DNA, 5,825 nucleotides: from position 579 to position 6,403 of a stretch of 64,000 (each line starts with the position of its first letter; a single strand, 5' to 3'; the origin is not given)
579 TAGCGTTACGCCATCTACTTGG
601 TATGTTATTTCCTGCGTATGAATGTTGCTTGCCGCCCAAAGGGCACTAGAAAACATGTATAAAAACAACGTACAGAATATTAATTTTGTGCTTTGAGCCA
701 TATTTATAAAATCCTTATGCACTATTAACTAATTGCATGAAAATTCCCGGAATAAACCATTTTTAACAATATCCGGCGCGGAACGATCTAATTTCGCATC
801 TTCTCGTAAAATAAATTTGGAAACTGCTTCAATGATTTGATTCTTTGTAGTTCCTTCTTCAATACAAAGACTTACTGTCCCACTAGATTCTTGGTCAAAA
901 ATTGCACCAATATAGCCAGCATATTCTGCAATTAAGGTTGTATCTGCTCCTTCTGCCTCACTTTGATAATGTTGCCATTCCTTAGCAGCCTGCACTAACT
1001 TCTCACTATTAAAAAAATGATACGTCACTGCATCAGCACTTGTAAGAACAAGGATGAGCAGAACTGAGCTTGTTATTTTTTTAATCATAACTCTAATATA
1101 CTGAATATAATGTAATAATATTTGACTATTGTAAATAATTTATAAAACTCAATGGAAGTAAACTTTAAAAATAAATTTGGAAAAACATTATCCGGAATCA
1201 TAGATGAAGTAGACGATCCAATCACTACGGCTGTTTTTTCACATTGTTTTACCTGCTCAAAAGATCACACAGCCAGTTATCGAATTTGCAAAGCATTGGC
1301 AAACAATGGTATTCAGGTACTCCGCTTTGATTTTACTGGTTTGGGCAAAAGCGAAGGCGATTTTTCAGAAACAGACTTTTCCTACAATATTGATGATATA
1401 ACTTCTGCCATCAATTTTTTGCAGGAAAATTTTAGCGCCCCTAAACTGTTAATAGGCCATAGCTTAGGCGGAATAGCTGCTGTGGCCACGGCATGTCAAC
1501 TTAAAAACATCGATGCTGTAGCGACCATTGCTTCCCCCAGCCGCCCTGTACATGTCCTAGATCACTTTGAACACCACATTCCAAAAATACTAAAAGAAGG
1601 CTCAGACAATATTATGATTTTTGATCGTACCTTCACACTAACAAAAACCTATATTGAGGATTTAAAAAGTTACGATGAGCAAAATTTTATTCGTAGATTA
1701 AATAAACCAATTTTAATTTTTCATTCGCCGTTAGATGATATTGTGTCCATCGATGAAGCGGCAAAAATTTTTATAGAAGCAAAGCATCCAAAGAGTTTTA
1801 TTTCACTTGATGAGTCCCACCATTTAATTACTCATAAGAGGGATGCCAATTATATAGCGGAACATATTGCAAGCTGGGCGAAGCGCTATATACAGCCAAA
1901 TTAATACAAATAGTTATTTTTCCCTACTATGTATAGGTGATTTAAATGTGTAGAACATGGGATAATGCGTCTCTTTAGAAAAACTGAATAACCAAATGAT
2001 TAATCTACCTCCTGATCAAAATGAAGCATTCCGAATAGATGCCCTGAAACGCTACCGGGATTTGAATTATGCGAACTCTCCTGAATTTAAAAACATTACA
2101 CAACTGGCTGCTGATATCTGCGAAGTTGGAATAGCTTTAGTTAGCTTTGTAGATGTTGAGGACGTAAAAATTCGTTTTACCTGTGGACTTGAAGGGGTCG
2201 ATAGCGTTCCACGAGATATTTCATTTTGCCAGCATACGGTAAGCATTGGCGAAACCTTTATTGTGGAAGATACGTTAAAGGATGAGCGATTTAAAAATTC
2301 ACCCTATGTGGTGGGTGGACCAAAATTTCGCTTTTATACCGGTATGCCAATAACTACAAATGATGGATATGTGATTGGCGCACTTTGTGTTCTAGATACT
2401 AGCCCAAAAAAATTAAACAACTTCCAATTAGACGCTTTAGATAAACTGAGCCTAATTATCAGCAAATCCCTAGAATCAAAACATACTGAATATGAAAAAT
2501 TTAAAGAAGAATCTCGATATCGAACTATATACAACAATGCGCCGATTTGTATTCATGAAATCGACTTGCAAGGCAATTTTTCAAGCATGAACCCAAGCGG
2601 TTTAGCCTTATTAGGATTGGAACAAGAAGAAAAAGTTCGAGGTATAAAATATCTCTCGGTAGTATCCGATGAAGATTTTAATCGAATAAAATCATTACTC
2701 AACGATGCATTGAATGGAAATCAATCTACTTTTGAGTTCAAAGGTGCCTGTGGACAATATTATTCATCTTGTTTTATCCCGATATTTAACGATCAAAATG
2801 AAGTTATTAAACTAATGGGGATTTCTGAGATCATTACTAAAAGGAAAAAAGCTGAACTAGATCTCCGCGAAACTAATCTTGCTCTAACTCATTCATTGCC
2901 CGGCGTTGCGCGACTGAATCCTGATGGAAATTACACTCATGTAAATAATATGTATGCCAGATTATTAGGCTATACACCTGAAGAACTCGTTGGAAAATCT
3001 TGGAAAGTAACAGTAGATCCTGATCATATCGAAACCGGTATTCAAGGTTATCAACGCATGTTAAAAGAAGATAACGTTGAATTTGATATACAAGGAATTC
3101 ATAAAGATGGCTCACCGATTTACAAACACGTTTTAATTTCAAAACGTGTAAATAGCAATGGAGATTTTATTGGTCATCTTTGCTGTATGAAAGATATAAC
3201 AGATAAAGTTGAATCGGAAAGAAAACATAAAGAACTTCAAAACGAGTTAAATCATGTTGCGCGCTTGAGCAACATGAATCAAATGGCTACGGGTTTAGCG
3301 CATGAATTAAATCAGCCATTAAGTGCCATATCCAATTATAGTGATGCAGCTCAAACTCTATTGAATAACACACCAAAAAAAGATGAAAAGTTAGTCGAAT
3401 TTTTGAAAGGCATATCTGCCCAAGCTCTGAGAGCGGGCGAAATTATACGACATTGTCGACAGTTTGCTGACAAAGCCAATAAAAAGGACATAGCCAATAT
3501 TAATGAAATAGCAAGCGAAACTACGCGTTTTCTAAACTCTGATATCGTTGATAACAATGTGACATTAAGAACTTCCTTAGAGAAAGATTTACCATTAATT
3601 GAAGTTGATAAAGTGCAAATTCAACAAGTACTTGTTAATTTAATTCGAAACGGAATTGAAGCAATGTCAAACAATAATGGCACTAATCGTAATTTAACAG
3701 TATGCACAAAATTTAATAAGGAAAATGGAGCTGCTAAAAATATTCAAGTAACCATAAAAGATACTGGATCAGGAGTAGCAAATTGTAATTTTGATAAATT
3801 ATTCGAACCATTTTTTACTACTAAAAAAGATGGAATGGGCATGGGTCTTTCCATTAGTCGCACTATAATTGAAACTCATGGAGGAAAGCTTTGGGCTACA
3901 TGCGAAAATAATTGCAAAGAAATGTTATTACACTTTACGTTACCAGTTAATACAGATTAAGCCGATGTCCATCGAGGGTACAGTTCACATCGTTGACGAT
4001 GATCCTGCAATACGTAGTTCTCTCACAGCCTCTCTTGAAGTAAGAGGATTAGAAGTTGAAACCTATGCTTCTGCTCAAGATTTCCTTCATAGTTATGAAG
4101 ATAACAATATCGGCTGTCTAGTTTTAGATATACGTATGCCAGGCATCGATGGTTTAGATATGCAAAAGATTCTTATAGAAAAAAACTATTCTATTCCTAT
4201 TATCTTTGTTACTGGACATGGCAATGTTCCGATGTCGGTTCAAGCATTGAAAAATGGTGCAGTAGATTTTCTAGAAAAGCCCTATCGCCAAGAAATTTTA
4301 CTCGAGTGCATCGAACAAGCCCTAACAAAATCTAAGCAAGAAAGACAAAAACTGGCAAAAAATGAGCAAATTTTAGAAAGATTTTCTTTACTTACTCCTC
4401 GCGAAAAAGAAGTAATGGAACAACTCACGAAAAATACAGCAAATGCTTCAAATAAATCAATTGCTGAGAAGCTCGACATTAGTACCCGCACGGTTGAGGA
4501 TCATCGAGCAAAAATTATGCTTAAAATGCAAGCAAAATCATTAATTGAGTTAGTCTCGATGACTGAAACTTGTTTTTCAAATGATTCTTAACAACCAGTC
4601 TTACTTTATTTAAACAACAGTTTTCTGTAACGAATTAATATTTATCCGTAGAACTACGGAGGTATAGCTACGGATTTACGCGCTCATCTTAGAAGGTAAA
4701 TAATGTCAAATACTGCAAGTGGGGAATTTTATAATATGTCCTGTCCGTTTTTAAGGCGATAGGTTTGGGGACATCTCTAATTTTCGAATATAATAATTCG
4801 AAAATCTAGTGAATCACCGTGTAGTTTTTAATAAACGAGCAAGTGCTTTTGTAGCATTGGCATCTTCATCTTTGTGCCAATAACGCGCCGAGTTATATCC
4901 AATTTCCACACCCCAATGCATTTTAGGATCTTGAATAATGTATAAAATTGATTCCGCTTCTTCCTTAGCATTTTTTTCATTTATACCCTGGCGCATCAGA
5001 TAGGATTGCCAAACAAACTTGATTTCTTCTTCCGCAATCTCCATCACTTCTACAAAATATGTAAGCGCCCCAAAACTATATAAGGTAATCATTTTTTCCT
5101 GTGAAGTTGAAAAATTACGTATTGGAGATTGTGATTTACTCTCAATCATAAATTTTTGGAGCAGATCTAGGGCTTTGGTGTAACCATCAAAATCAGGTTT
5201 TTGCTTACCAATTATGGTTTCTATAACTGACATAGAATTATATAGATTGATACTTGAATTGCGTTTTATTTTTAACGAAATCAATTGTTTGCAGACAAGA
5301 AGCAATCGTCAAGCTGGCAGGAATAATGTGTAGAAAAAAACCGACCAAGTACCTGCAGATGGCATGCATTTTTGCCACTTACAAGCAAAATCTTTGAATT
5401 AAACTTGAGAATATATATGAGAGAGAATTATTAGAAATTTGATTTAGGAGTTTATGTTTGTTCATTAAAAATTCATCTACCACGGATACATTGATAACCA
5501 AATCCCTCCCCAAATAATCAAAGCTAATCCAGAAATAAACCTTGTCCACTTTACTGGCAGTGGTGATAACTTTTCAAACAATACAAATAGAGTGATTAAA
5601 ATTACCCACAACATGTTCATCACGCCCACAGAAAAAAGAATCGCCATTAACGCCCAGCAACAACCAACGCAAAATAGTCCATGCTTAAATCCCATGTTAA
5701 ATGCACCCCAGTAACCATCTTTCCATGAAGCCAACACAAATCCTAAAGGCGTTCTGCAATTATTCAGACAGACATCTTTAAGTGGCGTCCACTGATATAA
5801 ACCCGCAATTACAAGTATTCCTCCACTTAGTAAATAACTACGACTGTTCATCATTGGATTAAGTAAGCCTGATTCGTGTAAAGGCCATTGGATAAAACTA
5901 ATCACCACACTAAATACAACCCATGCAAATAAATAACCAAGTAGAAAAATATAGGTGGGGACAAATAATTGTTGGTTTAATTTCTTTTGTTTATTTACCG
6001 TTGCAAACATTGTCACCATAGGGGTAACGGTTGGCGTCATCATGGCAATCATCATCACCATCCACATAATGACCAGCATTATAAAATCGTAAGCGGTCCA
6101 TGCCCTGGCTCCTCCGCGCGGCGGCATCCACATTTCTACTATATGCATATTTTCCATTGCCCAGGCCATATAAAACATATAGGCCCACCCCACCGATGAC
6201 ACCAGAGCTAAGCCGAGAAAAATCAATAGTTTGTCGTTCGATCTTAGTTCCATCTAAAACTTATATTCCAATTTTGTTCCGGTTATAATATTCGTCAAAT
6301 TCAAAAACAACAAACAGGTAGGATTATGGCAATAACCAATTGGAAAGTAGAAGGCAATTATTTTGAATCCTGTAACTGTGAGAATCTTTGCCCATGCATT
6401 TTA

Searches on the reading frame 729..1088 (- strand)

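Call 36: search_protein_families(library=pfam, proteins=[window:729-1088:-], max_evalue=0.0001)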
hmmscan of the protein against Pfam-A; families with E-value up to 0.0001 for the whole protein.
window:729-1088:- (119 aa): 1 family
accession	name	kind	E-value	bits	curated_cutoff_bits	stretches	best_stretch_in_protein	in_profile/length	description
PF18602.6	Rap1a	-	5.1e-07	30.6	27.7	1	42-118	11-90/90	Rap1a immunity proteins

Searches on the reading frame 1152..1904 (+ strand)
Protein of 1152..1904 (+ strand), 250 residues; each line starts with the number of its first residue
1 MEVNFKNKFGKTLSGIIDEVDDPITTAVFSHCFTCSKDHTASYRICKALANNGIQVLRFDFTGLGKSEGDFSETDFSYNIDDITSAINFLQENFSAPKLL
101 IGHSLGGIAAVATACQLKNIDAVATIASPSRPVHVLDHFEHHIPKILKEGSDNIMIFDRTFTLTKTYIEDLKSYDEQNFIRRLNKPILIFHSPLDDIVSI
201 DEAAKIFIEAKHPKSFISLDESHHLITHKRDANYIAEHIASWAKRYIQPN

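Call 36: search_protein_families(library=pfam, proteins=[window:1152-1904:+], max_evalue=0.0001)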
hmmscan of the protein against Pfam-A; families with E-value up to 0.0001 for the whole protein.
window:1152-1904:+ (250 aa): 7 families
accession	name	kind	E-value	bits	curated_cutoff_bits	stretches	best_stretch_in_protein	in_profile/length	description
PF12146.15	Hydrolase_4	-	4.8e-16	59.2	27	1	44-128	22-109/239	Serine aminopeptidase, S33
PF00561.26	Abhydrolase_1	-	1e-12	48.7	25.8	1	42-156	16-129/245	alpha/beta hydrolase fold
PF12697.13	Abhydrolase_6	-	5.5e-09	37.4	26.3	1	28-147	2-113/217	Alpha/beta hydrolase family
PF00326.27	Peptidase_S9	-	4.1e-07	30.1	22.6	1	49-248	10-211/213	Prolyl oligopeptidase family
PF12740.14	PETase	-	4e-06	26.8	28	0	175-248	159-234/263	PET hydrolase-like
PF20408.4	Abhydrolase_11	-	4.4e-06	27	27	1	27-133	5-112/193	Alpha/beta hydrolase domain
PF02129.25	Peptidase_S15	-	3.2e-05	24.2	23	0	48-134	45-134/262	X-Pro dipeptidyl-peptidase (S15 family)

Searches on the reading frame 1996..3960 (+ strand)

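Call 7: search_protein_families(library=pfam, proteins=[window:1996-3960:+], max_evalue=0.01)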
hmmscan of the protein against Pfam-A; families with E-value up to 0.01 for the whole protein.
window:1996-3960:+ (654 aa): 11 families
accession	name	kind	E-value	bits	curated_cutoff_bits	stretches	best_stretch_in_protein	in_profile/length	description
PF08448.16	PAS_4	-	3.4e-21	76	23.1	2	299-405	3-109/110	PAS fold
PF02518.31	HATPase_c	-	9e-18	65.2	26.4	1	538-650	2-108/111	Histidine kinase-, DNA gyrase B-, and HSP90-like ATPase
PF13426.13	PAS_9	-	1.9e-17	63.9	27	1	307-403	7-103/103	PAS domain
PF00989.32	PAS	-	1e-15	58.2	22.6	2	303-401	13-113/113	PAS fold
PF08447.18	PAS_3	-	1e-11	45.4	25.6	1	314-379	2-70/89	PAS fold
PF01590.32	GAF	-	1.8e-09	38.6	22.4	1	31-156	6-130/133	GAF domain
PF00512.31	HisKA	-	2e-09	37.8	26.9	1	427-492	2-62/66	His Kinase A (phospho-acceptor) domain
PF13188.13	PAS_8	-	3.9e-09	36.5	21.8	2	174-215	2-44/65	PAS domain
PF13185.12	GAF_2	-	0.00028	21.6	28.6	1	68-152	43-128/136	GAF domain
PF14501.12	HATPase_c_5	-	0.0004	20.7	22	1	540-639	4-93/102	GHKL domain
PF13589.12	HATPase_c_3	-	0.002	18.6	25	1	542-611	3-61/137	Histidine kinase-, DNA gyrase B-, and HSP90-like ATPase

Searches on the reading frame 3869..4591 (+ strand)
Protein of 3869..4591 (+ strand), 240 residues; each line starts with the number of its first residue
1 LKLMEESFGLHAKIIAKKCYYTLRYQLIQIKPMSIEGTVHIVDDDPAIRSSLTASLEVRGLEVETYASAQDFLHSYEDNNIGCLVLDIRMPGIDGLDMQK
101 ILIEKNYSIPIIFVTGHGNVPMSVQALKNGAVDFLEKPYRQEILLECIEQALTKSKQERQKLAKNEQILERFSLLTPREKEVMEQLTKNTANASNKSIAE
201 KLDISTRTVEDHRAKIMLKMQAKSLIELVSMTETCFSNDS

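Call 7: search_protein_families(library=pfam, proteins=[window:3869-4591:+], max_evalue=0.01)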
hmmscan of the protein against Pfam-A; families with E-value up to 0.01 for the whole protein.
window:3869-4591:+ (240 aa): 6 families
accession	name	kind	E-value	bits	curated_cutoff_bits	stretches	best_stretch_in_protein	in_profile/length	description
PF00072.30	Response_reg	-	5.5e-29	101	30.2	1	39-148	1-110/111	Response regulator receiver domain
PF00196.25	GerE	-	4.4e-16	58.7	23.5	1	174-231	2-56/57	Bacterial regulatory proteins, luxR family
PF06490.17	FleQ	-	0.00013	22.6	22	1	39-151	2-106/108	Flagellar regulatory protein FleQ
PF08279.18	HTH_11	-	0.00058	20.1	25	1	178-209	1-32/55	HTH domain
PF04545.22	Sigma70_r4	-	0.0043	17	24.1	1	175-221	5-49/50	Sigma-70, region 4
PF03709.21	OKR_DC_1_N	-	0.0045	17.7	29.3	1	51-135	8-93/111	Orn/Lys/Arg decarboxylase, N-terminal domain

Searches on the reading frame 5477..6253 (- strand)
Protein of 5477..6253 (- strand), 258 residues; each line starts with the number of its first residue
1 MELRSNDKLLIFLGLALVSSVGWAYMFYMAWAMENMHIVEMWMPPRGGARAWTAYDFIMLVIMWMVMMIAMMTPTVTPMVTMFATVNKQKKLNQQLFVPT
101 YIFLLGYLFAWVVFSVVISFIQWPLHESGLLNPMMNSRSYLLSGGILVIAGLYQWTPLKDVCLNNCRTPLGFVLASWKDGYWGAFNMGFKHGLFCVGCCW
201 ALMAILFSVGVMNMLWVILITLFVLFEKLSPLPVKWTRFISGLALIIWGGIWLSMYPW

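Call 7: search_protein_families(library=pfam, proteins=[window:5477-6253:-], max_evalue=0.01)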
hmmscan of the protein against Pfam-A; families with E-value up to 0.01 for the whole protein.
window:5477-6253:- (258 aa): 1 family
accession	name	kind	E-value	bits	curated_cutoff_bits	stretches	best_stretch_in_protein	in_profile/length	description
PF09948.15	PpoB2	-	1.5e-65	221.1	28.7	1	61-251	1-187/188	Copper chaperone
